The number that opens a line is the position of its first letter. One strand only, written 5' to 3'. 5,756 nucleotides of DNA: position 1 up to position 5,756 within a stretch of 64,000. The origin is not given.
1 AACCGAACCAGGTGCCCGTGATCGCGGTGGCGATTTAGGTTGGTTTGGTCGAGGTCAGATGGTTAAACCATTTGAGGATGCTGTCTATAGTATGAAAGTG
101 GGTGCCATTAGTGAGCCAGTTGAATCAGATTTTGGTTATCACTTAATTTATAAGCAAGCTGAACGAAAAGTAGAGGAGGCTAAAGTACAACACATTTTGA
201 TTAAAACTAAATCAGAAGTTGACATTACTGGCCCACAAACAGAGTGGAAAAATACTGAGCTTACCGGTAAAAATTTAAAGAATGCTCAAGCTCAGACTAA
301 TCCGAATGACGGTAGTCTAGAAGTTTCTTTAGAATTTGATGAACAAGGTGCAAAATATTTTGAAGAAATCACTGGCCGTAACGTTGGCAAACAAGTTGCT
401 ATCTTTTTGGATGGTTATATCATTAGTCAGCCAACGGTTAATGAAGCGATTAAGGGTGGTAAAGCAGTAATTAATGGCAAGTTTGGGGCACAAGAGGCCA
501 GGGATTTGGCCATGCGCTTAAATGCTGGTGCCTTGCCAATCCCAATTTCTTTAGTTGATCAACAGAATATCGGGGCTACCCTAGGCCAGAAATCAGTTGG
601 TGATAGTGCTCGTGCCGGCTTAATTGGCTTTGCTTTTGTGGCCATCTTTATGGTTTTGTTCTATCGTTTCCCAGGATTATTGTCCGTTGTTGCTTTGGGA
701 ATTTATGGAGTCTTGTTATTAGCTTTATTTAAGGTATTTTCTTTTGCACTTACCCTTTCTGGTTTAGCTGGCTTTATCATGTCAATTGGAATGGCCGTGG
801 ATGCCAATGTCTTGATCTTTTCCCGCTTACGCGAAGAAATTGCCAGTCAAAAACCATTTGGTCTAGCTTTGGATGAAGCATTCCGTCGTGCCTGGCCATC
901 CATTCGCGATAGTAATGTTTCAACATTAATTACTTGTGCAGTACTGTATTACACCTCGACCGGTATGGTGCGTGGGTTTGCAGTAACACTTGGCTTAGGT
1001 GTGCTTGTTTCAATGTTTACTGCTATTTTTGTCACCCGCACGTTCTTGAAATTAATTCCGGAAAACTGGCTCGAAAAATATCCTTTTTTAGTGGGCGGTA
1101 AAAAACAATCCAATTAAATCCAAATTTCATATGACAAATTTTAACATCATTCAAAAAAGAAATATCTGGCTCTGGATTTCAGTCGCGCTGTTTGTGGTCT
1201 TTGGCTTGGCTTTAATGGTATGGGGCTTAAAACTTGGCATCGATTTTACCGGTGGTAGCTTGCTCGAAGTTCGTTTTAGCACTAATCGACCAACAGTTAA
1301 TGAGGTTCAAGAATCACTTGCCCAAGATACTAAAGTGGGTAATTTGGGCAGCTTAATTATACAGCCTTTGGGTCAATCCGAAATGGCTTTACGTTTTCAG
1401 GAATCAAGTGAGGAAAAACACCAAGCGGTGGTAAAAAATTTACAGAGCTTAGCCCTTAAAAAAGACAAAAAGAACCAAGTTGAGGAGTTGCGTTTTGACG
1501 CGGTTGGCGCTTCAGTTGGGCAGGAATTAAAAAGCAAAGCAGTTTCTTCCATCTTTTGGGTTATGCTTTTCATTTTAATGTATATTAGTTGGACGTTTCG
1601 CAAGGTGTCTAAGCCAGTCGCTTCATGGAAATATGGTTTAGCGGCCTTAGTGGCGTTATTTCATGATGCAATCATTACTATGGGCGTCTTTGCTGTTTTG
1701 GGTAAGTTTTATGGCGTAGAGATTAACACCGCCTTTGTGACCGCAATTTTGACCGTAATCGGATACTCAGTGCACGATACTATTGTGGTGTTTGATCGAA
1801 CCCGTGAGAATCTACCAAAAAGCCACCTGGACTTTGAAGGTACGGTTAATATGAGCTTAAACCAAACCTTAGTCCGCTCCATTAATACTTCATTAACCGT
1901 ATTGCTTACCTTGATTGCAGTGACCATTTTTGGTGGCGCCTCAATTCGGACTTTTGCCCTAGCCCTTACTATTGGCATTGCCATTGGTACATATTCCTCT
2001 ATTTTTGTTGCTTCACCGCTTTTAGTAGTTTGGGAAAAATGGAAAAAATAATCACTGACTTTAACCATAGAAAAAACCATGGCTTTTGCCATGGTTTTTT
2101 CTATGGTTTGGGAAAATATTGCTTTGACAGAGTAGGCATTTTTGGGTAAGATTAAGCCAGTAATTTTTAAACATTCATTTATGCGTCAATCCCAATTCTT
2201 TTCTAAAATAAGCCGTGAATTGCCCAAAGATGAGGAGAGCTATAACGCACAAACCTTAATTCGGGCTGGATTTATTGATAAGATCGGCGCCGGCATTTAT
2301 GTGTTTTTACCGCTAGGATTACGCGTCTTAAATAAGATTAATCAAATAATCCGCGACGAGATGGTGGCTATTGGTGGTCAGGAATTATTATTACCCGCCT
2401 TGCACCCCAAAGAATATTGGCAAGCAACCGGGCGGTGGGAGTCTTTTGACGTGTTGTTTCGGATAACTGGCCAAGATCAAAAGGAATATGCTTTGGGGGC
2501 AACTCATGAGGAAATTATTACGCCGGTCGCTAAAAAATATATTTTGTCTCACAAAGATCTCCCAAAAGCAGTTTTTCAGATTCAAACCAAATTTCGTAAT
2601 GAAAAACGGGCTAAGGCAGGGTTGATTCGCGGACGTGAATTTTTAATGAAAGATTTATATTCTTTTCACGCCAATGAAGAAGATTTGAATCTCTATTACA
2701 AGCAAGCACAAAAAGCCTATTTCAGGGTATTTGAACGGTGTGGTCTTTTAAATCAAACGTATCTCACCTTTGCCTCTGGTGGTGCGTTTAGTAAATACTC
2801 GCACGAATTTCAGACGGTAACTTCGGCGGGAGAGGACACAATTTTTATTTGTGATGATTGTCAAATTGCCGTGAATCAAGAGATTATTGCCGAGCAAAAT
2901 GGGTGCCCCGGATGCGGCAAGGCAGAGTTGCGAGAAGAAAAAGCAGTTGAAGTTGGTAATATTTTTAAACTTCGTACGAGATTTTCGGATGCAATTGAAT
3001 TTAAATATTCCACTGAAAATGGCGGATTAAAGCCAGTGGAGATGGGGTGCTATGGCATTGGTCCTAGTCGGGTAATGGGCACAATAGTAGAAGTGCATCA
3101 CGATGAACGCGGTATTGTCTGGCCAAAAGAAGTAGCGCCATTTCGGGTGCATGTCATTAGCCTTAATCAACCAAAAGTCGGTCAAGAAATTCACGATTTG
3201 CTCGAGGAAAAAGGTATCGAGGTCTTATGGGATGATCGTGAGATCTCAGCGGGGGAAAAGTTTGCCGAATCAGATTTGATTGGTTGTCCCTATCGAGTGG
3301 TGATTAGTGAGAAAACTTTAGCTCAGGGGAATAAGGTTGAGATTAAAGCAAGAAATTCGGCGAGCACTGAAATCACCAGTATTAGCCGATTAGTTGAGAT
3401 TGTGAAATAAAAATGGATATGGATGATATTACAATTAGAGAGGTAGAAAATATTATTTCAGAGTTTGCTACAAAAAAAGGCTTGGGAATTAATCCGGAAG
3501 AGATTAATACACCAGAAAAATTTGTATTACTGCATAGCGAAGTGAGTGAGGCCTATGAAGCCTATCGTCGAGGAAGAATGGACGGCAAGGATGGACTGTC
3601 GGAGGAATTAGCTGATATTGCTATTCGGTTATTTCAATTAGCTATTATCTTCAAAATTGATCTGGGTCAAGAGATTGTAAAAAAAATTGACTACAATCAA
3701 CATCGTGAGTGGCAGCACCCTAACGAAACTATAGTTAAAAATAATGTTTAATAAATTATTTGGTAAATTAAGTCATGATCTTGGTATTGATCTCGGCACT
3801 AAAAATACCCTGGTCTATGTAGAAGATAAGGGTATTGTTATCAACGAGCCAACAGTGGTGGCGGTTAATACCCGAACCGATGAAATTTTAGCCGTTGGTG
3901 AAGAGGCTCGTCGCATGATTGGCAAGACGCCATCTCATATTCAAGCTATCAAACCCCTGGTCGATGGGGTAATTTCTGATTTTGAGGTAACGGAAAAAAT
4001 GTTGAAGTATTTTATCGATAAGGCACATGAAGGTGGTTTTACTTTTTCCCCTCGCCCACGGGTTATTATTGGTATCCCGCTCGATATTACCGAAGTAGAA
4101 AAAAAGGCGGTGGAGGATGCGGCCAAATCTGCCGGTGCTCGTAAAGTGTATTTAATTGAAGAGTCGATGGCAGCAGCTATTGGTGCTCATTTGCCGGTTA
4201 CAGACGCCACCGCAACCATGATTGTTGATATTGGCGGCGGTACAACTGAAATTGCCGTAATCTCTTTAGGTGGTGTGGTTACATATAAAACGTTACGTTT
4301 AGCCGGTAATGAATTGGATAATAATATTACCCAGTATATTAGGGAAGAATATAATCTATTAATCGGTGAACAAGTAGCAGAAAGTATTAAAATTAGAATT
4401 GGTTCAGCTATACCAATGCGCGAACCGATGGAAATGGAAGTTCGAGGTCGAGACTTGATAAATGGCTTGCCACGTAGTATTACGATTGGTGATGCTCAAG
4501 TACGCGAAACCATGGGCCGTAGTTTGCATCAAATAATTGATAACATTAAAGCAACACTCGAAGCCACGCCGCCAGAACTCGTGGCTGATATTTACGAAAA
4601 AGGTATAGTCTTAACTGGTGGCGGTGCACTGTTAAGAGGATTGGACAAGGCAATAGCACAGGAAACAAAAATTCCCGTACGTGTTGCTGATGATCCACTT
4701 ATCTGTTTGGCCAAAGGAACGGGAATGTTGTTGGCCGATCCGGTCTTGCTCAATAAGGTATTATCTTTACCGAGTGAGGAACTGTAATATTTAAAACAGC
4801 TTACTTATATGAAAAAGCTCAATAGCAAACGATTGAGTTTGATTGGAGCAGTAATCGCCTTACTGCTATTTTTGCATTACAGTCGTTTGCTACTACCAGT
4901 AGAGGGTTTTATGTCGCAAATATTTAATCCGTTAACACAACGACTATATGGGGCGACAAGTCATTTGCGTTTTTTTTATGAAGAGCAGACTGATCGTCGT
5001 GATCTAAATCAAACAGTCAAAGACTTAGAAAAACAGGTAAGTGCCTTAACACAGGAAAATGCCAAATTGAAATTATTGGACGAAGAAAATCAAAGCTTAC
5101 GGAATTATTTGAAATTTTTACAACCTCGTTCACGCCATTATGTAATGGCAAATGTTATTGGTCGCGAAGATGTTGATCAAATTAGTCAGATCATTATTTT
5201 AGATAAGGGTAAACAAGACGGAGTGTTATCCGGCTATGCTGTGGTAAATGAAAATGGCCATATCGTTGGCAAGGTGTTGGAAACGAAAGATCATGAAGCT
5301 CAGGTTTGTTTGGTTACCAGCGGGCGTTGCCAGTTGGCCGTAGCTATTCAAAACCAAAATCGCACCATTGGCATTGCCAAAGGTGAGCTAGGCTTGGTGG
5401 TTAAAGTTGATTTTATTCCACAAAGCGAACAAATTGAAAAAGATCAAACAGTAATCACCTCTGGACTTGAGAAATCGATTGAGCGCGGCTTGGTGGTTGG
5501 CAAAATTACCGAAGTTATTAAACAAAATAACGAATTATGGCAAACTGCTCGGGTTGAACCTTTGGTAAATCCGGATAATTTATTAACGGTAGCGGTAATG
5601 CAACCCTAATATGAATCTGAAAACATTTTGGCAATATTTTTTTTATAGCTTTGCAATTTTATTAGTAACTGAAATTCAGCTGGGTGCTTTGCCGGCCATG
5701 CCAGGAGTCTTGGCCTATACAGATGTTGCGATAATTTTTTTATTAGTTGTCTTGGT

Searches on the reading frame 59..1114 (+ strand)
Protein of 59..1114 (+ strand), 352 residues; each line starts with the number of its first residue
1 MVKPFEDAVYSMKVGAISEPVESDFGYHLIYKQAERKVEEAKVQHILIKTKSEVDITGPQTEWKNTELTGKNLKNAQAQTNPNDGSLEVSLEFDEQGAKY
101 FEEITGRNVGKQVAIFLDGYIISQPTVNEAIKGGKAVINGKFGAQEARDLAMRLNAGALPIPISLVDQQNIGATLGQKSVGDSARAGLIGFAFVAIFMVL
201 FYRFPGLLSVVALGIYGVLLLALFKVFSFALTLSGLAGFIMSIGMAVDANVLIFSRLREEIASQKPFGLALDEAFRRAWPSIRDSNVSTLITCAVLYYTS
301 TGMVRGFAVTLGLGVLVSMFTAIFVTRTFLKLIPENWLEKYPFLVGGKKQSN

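Call 47: search_protein_families(library=pfam, proteins=[window:59-1114:+], max_evalue=0.001)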
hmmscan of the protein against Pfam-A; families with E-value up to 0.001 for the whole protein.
window:59-1114:+ (352 aa): 5 families
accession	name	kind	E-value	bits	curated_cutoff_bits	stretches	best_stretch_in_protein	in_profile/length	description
PF22599.2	SecDF_P1_head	-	2.4e-32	111.6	27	1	64-161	17-114/114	SecDF, P1 head subdomain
PF02355.23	SecD_SecF_C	-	5.1e-14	52.5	20.5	1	166-333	16-186/189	Protein export membrane protein SecD/SecF, C-terminal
PF03176.21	MMPL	-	7.9e-10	38.6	20.5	1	209-323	181-292/333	MMPL family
PF13616.12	Rotamase_3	-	1.3e-08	35.8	22.5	1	1-31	81-111/116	PPIC-type PPIASE domain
PF00639.27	Rotamase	-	7.4e-08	33.7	21.7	1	1-32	64-95/97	PPIC-type PPIASE domain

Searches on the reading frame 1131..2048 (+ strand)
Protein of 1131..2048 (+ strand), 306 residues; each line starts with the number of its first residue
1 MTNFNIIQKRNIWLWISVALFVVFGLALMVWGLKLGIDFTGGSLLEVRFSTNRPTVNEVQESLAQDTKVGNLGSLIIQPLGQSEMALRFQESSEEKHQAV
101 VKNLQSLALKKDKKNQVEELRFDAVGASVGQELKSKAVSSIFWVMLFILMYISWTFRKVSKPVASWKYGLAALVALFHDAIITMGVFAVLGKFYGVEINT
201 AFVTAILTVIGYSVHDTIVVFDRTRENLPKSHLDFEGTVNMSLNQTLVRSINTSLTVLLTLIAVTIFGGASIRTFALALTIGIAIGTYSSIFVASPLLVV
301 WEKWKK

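Call 47: search_protein_families(library=pfam, proteins=[window:1131-2048:+], max_evalue=0.001)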
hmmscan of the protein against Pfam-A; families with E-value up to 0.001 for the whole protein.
window:1131-2048:+ (306 aa): 2 families
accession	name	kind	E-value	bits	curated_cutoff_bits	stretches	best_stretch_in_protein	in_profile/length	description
PF02355.23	SecD_SecF_C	-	9.3e-58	195.2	20.5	1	110-303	6-188/189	Protein export membrane protein SecD/SecF, C-terminal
PF07549.19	Sec_GG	-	6.5e-08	32.3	20.3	1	32-51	7-26/28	SecD/SecF GG Motif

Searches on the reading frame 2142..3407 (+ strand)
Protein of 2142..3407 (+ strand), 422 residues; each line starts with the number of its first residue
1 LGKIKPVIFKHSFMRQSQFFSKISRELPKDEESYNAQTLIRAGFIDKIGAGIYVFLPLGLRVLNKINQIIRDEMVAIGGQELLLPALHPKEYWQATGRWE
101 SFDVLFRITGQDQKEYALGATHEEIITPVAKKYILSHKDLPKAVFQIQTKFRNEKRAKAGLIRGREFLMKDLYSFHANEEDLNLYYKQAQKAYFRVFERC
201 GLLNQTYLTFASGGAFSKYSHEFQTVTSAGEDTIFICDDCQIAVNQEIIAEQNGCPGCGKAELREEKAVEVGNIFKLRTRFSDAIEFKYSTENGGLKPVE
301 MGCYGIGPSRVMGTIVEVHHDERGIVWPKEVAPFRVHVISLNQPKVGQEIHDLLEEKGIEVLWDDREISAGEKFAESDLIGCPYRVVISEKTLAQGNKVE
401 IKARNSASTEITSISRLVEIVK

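Call 47: search_protein_families(library=pfam, proteins=[window:2142-3407:+], max_evalue=0.001)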
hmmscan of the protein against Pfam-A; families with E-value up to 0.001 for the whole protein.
window:2142-3407:+ (422 aa): 2 families
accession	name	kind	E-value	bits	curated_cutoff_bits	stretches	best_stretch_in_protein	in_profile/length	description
PF00587.30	tRNA-synt_2b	-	1.3e-29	103.9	29.3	1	109-319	4-179/179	tRNA synthetase class II core domain (G, H, P, S and T)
PF03129.25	HGTP_anticodon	-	2.6e-14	53.6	21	1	336-422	2-92/94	Anticodon binding domain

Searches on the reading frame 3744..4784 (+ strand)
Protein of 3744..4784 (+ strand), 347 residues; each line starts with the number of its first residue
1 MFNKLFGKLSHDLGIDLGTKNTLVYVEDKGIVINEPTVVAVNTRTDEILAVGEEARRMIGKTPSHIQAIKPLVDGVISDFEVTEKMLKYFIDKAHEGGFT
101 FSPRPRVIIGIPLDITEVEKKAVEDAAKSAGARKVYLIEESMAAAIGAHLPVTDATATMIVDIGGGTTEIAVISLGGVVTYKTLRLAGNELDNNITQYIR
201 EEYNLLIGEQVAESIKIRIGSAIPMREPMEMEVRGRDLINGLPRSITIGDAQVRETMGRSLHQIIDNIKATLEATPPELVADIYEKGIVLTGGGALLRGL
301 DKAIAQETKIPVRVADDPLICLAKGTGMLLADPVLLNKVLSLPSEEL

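Call 47: search_protein_families(library=pfam, proteins=[window:3744-4784:+], max_evalue=0.001)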
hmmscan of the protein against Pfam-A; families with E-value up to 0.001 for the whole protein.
window:3744-4784:+ (347 aa): 5 families
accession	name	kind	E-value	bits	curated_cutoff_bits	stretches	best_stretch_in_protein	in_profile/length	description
PF06723.19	MreB_Mbl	-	4.7e-141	469.8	27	1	11-332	2-321/327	MreB/Mbl protein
PF14450.12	FtsA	-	1.5e-12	48.4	31.8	1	160-316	2-111/127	Cell division protein FtsA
PF00022.25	Actin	-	6.8e-12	45.1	27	1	15-202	9-190/410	Actin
PF00012.26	HSP70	-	2.7e-11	42.8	20.6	1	107-205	136-240/599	Hsp70 protein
PF11104.14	PilM_2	-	5.4e-08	32.6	27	0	287-316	277-306/340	Type IV pilus assembly protein PilM;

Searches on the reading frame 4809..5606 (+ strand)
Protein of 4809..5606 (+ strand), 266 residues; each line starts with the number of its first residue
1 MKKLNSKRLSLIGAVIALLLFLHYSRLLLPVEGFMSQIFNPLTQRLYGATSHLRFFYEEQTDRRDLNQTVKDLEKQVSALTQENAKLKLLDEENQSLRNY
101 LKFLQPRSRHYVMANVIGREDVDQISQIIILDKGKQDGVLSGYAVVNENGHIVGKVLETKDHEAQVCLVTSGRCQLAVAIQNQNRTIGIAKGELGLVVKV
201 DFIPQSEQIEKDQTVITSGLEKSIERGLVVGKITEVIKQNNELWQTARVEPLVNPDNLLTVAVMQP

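Call 47: search_protein_families(library=pfam, proteins=[window:4809-5606:+], max_evalue=0.001)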
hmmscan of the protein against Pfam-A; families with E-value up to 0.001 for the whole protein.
window:4809-5606:+ (266 aa): 2 families
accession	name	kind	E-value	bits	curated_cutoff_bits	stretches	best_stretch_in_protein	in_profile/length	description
PF04085.20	MreC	-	6.7e-31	107.5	28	1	120-265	4-147/147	Rod shape-determining protein MreC, barrel core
PF14578.12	GTP_EFTU_D4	-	0.00054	20.2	23.8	0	139-184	30-74/86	Elongation factor Tu domain 4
